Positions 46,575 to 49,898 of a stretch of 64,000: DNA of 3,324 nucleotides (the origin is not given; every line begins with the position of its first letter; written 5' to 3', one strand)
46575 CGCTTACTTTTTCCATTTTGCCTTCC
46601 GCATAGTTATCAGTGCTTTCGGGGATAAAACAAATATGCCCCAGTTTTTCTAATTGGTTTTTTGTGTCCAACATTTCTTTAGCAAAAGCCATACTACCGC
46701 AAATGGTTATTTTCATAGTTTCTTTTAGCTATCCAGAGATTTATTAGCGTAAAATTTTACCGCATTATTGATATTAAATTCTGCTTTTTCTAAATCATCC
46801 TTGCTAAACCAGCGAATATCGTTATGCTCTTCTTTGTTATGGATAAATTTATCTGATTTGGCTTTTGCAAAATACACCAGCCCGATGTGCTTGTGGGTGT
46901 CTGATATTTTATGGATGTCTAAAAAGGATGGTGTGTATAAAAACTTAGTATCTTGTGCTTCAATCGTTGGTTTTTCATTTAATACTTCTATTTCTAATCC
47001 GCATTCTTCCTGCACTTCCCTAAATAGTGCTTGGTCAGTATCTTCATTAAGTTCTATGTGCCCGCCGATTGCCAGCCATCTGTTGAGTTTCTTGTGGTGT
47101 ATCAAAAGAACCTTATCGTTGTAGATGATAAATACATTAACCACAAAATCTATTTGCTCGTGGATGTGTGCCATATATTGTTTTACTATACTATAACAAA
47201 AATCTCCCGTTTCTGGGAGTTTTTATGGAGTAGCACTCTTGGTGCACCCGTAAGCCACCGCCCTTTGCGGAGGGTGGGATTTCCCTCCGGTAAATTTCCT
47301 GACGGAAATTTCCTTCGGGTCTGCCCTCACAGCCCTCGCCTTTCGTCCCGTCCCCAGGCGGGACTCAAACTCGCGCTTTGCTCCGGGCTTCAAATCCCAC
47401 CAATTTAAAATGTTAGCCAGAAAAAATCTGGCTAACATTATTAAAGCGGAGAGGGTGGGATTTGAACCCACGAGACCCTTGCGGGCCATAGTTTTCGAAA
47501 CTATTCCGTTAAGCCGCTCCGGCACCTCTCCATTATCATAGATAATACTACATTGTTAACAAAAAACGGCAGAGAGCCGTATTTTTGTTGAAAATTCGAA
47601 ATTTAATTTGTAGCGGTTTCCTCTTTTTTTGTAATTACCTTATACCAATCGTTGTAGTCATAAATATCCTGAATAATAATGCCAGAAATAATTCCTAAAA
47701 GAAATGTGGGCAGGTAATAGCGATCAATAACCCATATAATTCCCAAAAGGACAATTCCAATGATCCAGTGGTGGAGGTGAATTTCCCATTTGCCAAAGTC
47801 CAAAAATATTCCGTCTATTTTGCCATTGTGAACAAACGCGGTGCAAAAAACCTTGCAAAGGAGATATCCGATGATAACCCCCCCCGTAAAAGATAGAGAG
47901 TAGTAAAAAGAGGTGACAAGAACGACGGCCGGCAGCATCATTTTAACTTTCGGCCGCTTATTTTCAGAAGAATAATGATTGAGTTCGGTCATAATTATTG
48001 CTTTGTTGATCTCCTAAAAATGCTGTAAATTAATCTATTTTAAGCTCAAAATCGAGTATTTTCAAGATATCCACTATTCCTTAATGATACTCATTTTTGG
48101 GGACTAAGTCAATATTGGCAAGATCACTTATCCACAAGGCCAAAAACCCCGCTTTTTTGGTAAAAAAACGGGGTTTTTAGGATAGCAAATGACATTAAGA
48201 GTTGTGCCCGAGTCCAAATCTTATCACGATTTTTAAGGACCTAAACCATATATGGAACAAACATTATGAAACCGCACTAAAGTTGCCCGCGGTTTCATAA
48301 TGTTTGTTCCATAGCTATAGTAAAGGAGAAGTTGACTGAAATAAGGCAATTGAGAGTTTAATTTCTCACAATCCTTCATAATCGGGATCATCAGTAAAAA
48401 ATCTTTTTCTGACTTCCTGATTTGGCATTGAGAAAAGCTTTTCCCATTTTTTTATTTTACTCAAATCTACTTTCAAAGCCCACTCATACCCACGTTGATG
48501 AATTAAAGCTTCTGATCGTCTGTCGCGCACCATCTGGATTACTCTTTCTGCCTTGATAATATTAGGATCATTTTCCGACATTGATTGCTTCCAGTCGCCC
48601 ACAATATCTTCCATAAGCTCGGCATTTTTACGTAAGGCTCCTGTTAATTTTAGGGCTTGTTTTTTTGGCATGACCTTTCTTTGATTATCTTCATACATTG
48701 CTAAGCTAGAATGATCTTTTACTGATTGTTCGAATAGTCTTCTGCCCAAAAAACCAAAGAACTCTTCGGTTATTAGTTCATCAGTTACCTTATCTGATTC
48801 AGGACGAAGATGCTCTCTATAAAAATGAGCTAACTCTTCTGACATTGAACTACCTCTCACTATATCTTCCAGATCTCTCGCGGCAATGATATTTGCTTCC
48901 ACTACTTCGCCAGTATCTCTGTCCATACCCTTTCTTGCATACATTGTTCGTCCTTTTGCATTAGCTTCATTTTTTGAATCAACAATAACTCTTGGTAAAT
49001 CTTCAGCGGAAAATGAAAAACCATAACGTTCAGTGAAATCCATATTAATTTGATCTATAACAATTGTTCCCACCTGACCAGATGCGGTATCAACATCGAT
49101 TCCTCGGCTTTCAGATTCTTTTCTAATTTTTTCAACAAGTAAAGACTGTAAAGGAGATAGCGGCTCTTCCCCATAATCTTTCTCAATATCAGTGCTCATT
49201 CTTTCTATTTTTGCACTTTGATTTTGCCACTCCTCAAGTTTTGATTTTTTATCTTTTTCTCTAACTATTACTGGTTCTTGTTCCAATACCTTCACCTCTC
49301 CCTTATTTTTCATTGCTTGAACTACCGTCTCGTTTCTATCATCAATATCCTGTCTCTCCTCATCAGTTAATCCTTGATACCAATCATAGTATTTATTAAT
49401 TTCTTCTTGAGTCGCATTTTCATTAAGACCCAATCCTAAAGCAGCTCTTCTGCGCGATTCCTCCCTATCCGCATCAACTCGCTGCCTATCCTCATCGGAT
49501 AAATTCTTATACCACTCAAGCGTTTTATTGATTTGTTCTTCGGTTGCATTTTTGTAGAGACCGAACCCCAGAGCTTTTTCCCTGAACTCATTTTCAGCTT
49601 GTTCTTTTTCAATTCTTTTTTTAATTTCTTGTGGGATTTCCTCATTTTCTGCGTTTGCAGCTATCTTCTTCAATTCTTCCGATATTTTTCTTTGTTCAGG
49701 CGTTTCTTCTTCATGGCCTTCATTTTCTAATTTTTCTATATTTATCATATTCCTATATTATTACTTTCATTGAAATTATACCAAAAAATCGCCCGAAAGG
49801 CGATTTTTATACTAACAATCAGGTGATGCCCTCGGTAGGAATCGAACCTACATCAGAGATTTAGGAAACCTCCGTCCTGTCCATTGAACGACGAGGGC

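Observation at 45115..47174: Uncharacterised 3-gene GC-rich operon next to NDT-like and NUDIX genes, downstream of tRNA-Ser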

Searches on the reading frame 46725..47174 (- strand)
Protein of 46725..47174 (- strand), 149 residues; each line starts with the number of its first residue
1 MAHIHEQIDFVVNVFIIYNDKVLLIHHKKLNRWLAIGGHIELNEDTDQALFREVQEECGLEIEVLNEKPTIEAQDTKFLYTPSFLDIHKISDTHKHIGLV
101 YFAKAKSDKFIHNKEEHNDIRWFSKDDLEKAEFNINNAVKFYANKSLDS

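Call 8: search_protein_families(library=pfam, proteins=[window:46725-47174:-], max_evalue=1)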
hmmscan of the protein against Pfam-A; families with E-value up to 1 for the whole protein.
window:46725-47174:- (149 aa): 2 families
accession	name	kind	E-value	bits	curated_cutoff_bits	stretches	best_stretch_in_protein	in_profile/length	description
PF00293.34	NUDIX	-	1.7e-16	60.9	21.1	1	12-135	6-125/134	NUDIX domain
PF14815.12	NUDIX_4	-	0.0052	17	35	1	33-133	27-103/113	NUDIX domain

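Call 9: search_protein_families(library=phrogs, proteins=[window:46725-47174:-], max_evalue=1)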
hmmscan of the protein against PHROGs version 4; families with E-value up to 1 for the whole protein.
window:46725-47174:- (149 aa): 9 families
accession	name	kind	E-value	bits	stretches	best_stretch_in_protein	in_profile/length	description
phrog_1198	-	other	5.8e-14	53.4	1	8-134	37-154/253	MutT/NUDIX hydrolase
phrog_6216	-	unknown function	5.7e-09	36.2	1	15-130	8-100/545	-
phrog_19657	-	other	1.8e-08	35.5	1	31-144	59-163/176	nudix hydrolase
phrog_10313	-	other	1e-06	29.6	1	4-127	6-120/159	nudix hydrolase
phrog_15528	-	head and packaging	4.3e-06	26.4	1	10-71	522-583/794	portal protein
phrog_8902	-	unknown function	0.00011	22.7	1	37-135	115-222/238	-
phrog_25541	-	unknown function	0.00055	20.5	1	12-65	77-130/210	-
phrog_1185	-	other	0.003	18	1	24-66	171-214/301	nudix hydrolase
phrog_20248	-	unknown function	0.25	12.6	1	94-136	46-83/85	-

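Call 10: search_protein_families(library=padloc, proteins=[window:46725-47174:-], max_evalue=1)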
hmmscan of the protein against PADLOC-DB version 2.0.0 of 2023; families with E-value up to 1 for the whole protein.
window:46725-47174:- (149 aa): 1 family
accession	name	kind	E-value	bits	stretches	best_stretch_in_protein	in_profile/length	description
PDLC04899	PDC-S07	-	1.4e-11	42.2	1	13-134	11-118/135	-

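Call 11: search_protein_families(library=ncbifam, proteins=[window:46725-47174:-], max_evalue=1)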
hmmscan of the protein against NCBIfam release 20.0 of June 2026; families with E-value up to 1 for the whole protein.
window:46725-47174:- (149 aa): 20 families
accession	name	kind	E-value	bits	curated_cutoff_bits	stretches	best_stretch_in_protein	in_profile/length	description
NF008044.0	PRK10776.1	equivalog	1.5e-07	31.4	148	1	31-138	31-120/130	8-oxo-dGTP diphosphatase MutT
NF003785.0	PRK05379.1-1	equivalog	2.5e-07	30.2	418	1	11-130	205-322/347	bifunctional nicotinamide-nucleotide adenylyltransferase/Nudix hydroxylase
NF001299.0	PRK00241.1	equivalog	3.1e-07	30.1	158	1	7-63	133-191/263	NAD(+) diphosphatase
NF006961.0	PRK09438.1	equivalog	4.1e-07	29.6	103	1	17-138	17-139/151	dihydroneopterin triphosphate diphosphatase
NF012016.0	PRK15472.1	equivalog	7.8e-07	28.9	95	1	32-138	32-132/141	nucleoside triphosphatase NudI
NF006530.0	PRK08999.1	equivalog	1.8e-06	27.3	245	1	7-73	5-73/315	Nudix family hydrolase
TIGR02705.1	nudix_YtkD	equivalog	2.8e-05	23.7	154.4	1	13-93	28-109/156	RNA deprotection pyrophosphohydrolase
NF007834.0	PRK10546.1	equivalog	3.5e-05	23.6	156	1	11-64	6-63/135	pyrimidine (deoxy)nucleoside triphosphate diphosphatase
NF001937.0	PRK00714.1-4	equivalog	6.7e-05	22.6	139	1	14-63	11-63/161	RNA pyrophosphohydrolase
NF011963.0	PRK15434.1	subfamily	7.8e-05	22.4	146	1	12-142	19-149/159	GDP-mannose mannosyl hydrolase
TIGR00586.1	mutt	equivalog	8.2e-05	22.6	97.9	1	31-67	32-68/129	8-oxo-dGTP diphosphatase MutT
NF001936.0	PRK00714.1-3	equivalog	0.0003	20.7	118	1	29-75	32-80/155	RNA pyrophosphohydrolase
NF001934.0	PRK00714.1-1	equivalog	0.00092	18.7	241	1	14-62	11-62/176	RNA pyrophosphohydrolase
NF002995.0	PRK03759.1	equivalog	0.0034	17.1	127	1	36-130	69-152/185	isopentenyl-diphosphate Delta-isomerase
NF001935.0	PRK00714.1-2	equivalog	0.0065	16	259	1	14-63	11-63/183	RNA pyrophosphohydrolase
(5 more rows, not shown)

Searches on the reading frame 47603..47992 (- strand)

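Call 8: search_protein_families(library=pfam, proteins=[window:47603-47992:-], max_evalue=1)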
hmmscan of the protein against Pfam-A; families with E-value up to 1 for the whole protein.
window:47603-47992:- (129 aa): 2 families
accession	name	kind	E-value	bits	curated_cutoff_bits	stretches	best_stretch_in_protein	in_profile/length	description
PF06105.17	Aph-1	-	0.007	16.2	25.6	1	75-125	40-89/231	Aph-1 protein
PF23995.1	DUF7313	-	0.19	12.2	27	0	19-53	61-96/146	Domain of unknown function (DUF7313)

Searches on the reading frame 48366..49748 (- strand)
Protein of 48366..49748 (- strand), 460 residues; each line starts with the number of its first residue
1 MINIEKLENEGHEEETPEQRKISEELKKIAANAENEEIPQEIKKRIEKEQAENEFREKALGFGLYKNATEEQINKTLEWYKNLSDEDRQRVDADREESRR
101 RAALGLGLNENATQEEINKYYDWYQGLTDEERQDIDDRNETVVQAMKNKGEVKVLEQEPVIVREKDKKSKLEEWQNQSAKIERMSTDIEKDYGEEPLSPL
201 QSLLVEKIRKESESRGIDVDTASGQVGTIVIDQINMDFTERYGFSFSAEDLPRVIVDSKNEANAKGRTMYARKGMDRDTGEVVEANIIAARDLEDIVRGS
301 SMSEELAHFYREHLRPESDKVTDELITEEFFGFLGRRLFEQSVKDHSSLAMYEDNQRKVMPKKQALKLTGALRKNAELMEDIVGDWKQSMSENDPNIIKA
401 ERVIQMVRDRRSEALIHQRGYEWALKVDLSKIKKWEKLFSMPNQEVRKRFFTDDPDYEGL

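Call 8: search_protein_families(library=pfam, proteins=[window:48366-49748:-], max_evalue=1)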
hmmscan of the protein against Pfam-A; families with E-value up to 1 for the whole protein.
window:48366-49748:- (460 aa): 2 families
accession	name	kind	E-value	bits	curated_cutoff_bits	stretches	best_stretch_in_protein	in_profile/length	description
PF11304.13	DUF3106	-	0.018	15.9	24.3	1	65-135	40-102/104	Protein of unknown function (DUF3106)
PF08156.18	NOP5NT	-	0.084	13.7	27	1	57-87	5-36/66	NOP5NT (NUC127) domain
